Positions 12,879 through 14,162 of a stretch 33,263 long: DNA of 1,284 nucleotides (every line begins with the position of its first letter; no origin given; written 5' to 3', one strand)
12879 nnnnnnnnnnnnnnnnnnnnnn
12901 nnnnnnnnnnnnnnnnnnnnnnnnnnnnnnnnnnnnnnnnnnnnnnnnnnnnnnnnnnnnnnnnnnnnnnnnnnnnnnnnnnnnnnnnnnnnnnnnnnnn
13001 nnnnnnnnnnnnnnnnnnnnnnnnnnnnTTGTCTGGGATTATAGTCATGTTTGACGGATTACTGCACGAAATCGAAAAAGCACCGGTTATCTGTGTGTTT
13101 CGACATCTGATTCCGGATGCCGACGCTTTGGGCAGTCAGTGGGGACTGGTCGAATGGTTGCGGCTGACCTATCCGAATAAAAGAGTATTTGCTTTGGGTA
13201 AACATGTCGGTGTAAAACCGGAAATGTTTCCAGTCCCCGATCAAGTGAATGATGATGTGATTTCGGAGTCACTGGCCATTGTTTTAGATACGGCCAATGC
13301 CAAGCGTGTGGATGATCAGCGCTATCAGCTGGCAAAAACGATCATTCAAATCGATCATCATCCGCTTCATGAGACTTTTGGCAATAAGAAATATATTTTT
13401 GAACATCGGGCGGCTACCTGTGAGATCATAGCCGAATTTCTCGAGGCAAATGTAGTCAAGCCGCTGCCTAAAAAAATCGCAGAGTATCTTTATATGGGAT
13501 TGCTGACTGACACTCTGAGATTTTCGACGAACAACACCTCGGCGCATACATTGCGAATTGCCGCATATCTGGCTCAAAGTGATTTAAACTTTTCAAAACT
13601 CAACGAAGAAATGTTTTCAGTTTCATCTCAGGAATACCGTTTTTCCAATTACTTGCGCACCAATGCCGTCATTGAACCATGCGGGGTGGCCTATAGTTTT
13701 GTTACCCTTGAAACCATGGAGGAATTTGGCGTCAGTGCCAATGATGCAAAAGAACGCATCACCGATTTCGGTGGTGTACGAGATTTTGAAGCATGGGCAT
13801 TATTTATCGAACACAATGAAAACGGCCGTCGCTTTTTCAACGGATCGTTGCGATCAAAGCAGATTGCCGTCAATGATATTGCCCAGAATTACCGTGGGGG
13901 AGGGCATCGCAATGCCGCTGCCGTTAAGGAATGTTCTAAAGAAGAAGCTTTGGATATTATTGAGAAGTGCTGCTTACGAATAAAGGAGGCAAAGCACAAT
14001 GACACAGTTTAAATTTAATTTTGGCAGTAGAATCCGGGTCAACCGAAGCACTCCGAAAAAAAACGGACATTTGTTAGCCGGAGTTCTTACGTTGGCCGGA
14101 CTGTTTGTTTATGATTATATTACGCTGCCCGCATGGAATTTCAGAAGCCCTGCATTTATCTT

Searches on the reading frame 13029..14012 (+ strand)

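Call 28: search_protein_families(library=pfam, proteins=[window:13029-14012:+], max_evalue=0.00001)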
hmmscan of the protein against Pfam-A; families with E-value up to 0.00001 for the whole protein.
window:13029-14012:+ (327 aa): 2 families
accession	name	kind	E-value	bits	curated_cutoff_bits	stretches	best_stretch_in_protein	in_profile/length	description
PF01368.27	DHH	-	7.6e-15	55.7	28.1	1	21-157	2-124/125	DHH family, N-terminal domain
PF02272.25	DHHA1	-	8.5e-08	33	25.9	1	222-314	6-99/102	DHHA1 domain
